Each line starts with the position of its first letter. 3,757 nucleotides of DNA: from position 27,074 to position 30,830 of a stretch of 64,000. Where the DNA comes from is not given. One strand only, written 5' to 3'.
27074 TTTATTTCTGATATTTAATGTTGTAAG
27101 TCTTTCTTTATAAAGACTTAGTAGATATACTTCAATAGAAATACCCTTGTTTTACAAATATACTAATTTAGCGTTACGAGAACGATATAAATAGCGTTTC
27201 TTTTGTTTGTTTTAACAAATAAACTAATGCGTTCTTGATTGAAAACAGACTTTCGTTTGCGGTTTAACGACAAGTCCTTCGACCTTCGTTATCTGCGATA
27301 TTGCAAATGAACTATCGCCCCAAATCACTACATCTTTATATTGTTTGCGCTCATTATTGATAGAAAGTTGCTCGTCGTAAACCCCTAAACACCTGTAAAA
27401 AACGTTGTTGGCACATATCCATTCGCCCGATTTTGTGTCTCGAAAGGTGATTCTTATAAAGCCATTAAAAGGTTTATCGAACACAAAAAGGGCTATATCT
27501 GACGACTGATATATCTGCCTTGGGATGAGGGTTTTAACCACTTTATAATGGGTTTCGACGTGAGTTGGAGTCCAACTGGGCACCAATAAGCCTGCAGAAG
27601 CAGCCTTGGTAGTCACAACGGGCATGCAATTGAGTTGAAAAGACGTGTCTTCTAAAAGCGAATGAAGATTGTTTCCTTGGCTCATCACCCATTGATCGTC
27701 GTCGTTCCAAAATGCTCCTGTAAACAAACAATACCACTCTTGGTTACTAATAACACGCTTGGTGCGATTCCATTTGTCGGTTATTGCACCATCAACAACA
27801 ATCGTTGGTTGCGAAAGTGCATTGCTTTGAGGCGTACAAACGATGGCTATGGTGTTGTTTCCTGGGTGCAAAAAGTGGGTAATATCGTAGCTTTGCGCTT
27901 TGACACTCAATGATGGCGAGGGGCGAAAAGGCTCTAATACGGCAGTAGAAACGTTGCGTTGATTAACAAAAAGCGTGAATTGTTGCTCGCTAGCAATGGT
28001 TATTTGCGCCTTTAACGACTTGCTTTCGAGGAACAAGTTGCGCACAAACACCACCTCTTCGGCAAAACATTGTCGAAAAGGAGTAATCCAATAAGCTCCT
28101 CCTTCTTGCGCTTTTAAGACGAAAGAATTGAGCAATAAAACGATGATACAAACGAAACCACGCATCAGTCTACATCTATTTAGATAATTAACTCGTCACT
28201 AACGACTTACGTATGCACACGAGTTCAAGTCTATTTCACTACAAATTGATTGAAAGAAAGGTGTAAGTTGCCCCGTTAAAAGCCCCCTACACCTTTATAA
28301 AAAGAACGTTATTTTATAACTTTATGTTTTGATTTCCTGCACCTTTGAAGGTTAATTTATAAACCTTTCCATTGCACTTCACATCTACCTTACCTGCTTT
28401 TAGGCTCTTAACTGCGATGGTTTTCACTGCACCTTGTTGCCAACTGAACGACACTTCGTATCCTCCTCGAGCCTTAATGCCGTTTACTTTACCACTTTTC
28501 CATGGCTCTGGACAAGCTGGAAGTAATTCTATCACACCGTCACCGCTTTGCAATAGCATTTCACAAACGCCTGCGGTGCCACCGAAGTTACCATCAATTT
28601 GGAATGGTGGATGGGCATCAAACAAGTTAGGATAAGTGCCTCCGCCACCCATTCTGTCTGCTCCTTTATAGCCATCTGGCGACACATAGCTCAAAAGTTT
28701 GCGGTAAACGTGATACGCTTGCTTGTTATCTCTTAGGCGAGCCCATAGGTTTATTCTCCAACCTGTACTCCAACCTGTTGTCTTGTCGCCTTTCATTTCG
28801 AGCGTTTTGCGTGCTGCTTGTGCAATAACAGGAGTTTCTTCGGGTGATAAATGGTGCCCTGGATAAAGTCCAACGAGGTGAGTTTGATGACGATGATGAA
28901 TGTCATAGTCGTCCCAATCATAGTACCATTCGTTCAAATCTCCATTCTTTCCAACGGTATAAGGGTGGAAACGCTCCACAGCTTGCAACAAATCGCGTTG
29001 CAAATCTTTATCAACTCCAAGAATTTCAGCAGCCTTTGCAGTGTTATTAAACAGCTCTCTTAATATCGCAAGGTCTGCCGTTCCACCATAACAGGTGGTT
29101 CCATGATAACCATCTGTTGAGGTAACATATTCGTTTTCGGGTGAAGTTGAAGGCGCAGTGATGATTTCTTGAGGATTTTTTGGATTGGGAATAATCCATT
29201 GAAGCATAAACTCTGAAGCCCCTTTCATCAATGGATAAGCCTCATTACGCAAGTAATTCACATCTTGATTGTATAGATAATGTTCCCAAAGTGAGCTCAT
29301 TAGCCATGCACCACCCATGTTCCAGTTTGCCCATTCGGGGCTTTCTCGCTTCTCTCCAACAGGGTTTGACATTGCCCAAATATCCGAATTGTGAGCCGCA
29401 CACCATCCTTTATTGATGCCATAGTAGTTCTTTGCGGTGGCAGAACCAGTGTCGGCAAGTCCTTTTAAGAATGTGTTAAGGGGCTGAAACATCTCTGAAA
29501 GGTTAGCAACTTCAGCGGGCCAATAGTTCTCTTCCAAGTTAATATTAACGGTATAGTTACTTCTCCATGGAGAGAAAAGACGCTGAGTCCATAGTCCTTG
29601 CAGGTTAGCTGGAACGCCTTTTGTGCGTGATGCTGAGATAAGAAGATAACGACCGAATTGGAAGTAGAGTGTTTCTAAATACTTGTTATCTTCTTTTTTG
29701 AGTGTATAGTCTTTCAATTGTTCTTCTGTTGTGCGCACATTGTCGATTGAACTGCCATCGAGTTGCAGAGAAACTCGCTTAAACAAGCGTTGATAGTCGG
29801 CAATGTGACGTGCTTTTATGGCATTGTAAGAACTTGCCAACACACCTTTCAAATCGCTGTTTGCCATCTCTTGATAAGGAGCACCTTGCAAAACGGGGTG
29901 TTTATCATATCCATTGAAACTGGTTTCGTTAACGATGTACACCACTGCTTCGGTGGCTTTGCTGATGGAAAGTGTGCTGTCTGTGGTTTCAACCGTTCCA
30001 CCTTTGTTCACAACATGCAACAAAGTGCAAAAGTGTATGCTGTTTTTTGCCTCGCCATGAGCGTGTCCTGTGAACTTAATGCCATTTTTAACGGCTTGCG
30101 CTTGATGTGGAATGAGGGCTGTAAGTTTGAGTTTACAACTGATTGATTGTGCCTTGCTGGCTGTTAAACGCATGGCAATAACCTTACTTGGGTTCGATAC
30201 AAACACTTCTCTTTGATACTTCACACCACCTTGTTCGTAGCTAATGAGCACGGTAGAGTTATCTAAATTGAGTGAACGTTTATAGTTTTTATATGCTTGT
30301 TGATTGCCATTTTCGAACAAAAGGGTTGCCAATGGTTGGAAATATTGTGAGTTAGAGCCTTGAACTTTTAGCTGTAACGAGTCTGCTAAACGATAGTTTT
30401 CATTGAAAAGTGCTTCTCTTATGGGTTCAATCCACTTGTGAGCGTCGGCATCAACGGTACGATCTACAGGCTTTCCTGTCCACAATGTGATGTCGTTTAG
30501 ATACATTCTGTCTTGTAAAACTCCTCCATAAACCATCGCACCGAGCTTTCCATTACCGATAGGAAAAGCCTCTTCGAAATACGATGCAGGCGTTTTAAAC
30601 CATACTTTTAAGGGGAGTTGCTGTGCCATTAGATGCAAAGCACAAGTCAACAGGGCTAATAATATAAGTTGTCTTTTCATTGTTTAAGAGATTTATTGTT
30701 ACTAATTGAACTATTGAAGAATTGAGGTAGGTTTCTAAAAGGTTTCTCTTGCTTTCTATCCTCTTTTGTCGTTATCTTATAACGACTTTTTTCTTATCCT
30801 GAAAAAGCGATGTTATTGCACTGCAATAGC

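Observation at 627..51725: Dispersed family of ~88-bp intergenic blocks built from four 22-bp quasi-palindromic units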

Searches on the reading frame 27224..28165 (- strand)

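Call 69: search_protein_families(library=pfam, proteins=[window:27224-28165:-], max_evalue=0.00001)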
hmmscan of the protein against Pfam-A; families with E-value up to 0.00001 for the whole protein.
window:27224-28165:- (313 aa): 1 family
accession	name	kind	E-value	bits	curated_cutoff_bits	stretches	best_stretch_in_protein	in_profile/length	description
PF08531.16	Bac_rhamnosid_N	-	5.1e-06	26.9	25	0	52-109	5-62/172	Alpha-L-rhamnosidase N-terminal domain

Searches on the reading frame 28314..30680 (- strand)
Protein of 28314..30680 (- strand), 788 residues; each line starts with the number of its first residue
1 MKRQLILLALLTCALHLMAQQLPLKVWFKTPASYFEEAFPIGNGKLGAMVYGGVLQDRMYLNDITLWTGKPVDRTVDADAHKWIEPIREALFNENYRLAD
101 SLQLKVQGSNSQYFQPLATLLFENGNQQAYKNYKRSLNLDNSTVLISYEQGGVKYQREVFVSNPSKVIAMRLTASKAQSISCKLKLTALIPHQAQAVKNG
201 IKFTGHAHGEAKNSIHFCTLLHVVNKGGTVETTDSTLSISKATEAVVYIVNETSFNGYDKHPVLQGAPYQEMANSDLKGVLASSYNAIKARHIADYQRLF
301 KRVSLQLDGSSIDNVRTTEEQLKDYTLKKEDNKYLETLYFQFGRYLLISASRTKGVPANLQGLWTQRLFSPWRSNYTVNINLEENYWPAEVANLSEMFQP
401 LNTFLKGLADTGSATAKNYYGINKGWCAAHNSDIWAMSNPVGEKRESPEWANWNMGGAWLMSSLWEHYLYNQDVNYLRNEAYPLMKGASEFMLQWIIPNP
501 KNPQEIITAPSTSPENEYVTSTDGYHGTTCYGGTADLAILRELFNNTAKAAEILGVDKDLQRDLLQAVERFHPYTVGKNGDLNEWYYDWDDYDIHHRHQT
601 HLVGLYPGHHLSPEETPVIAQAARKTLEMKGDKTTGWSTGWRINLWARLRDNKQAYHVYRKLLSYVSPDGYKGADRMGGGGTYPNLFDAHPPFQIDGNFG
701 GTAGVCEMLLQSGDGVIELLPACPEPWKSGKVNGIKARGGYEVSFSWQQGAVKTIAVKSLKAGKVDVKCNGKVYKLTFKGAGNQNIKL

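Call 13: search_protein_families(library=pfam, proteins=[window:28314-30680:-])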
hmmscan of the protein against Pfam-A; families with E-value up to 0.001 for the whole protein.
window:28314-30680:- (788 aa): 3 families
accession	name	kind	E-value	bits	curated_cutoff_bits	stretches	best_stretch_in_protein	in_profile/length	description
PF22124.2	Glyco_hydro_95_cat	-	6.5e-163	542.8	27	1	284-709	1-408/408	Glycosyl hydrolase family 95 catalytic domain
PF14498.12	Glyco_hyd_65N_2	-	9.9e-66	222.5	27.7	1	27-257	2-233/234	Glycosyl hydrolase family 65, N-terminal domain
PF21307.2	Glyco_hydro_95_C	-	2.3e-18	66.9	27.6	1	711-777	1-64/94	Glycoside hydrolase family 95, C-terminal domain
